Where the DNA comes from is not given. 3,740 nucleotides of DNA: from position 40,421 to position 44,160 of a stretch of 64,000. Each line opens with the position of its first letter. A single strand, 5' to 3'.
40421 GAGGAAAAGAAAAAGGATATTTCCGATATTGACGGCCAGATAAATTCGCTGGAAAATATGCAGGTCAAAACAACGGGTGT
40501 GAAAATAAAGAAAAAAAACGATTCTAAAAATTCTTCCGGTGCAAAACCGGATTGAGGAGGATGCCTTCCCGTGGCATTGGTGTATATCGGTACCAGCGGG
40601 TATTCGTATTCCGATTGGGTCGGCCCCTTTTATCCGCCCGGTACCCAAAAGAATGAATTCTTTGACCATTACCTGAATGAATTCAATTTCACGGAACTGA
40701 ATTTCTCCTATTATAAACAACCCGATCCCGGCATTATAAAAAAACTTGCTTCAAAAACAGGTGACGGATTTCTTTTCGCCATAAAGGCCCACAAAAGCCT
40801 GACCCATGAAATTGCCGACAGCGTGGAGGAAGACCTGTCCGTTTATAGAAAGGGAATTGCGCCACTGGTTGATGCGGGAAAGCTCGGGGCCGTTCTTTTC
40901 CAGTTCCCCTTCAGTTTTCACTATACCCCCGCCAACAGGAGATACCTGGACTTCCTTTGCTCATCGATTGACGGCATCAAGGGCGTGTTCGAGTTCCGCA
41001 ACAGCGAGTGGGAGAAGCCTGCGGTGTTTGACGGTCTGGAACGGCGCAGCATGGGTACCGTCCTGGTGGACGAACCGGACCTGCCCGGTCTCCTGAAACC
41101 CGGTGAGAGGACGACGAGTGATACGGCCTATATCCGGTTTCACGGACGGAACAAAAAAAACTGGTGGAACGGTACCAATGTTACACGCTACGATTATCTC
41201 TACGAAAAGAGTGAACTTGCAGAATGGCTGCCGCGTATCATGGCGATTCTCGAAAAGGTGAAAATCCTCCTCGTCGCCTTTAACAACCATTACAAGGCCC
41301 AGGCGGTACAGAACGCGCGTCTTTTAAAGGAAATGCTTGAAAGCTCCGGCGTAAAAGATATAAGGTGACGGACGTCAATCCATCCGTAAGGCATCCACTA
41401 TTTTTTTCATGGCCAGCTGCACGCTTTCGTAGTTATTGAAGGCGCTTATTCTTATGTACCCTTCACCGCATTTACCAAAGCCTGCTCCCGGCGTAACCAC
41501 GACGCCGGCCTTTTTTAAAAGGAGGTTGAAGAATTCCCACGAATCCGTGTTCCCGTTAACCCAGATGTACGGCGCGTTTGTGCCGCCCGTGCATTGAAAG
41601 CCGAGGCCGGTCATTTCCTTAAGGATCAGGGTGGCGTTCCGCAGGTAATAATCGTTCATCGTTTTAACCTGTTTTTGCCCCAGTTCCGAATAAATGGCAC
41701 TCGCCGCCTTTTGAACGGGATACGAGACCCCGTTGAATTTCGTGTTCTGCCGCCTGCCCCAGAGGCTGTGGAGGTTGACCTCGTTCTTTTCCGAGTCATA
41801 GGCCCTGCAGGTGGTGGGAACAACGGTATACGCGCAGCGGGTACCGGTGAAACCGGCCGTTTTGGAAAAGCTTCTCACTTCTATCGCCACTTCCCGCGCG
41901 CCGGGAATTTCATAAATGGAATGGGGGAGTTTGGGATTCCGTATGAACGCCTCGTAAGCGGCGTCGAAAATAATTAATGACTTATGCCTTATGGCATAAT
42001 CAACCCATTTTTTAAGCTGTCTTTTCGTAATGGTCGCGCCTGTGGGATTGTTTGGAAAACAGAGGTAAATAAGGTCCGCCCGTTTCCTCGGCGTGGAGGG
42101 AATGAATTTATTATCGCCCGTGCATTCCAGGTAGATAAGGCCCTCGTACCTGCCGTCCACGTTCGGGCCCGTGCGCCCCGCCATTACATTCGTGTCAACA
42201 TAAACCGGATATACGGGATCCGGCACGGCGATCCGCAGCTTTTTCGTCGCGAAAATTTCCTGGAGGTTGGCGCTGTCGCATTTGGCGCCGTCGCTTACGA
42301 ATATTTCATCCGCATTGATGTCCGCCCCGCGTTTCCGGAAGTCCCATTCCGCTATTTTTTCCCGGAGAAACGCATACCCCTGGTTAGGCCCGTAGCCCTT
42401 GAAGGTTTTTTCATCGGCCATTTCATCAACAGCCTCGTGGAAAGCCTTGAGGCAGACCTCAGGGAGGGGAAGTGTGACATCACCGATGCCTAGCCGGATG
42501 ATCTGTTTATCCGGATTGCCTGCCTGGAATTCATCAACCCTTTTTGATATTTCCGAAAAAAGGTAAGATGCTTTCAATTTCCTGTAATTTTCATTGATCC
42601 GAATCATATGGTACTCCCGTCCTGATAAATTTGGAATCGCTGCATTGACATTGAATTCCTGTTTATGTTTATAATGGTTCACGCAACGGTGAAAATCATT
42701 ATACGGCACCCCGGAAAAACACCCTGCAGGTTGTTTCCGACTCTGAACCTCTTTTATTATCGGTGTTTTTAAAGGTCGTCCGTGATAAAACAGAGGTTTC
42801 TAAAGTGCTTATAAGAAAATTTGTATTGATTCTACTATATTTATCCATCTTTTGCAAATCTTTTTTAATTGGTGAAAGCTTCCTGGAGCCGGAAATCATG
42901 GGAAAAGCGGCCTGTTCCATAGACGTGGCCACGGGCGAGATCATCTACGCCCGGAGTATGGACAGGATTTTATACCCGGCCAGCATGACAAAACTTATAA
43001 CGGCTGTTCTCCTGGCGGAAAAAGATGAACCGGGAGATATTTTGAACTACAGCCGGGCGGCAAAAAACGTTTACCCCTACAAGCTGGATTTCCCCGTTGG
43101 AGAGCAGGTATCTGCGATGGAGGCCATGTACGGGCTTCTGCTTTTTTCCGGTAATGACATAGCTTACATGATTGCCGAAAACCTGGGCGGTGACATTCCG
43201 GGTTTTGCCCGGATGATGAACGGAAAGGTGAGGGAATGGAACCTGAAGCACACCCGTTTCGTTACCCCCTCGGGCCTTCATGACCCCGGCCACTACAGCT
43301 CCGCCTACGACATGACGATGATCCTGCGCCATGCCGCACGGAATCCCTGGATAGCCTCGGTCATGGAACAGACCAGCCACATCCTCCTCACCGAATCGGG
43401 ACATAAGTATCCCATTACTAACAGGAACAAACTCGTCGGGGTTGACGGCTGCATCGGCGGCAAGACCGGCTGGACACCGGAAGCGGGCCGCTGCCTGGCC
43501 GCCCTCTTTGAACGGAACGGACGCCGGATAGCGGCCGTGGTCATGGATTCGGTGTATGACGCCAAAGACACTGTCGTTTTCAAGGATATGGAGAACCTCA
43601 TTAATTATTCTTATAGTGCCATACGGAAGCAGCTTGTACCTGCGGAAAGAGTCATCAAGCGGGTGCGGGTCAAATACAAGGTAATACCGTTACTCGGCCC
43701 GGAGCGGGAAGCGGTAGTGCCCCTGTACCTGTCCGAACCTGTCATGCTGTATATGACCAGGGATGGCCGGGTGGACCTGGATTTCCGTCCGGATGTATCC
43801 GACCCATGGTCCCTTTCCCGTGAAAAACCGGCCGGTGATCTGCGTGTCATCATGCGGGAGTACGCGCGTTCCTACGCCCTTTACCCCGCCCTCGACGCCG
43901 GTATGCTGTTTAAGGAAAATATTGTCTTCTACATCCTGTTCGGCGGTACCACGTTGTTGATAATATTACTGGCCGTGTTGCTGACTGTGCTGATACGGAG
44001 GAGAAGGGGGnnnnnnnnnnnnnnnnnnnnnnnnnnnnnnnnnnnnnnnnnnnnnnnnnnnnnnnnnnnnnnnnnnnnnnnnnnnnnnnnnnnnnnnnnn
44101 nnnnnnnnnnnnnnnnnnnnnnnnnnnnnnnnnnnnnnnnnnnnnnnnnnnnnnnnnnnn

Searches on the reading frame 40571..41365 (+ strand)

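Call 76: search_protein_families(library=pfam, proteins=[window:40571-41365:+], max_evalue=0.00001)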
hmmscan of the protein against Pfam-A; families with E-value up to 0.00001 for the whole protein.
window:40571-41365:+ (265 aa): 1 family
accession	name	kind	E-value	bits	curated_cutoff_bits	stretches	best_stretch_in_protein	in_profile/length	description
PF01904.24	DUF72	-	8.6e-58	196.4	25.3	1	21-255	1-217/217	Protein of unknown function DUF72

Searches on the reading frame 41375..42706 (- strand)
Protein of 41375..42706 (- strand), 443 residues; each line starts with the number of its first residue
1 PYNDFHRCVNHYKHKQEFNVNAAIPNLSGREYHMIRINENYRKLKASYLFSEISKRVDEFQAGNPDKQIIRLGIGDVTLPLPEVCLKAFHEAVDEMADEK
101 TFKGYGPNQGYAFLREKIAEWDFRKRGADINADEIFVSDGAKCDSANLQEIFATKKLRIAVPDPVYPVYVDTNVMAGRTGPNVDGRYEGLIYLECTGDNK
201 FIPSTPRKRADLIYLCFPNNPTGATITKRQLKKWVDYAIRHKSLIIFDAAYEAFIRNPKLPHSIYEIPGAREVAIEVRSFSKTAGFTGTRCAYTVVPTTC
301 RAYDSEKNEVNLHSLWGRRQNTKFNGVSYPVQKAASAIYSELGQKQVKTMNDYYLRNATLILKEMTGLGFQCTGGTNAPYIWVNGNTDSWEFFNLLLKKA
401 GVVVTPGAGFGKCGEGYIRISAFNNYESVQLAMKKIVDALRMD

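Call 76: search_protein_families(library=pfam, proteins=[window:41375-42706:-], max_evalue=0.00001)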
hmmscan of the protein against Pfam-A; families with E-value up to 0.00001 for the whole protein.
window:41375-42706:- (443 aa): 1 family
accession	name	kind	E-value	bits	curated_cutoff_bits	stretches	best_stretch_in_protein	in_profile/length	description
PF00155.27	Aminotran_1_2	-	8e-42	144.1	19.7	1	68-422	2-346/361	Aminotransferase class I and II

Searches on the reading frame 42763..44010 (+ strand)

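Call 76: search_protein_families(library=pfam, proteins=[window:42763-44010:+], max_evalue=0.00001)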
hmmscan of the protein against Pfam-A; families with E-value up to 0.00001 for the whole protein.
window:42763-44010:+ (416 aa): 1 family
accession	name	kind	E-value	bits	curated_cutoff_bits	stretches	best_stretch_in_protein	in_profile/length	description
PF00768.25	Peptidase_S11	-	4.1e-46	157.8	27.6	1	42-263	7-237/239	D-alanyl-D-alanine carboxypeptidase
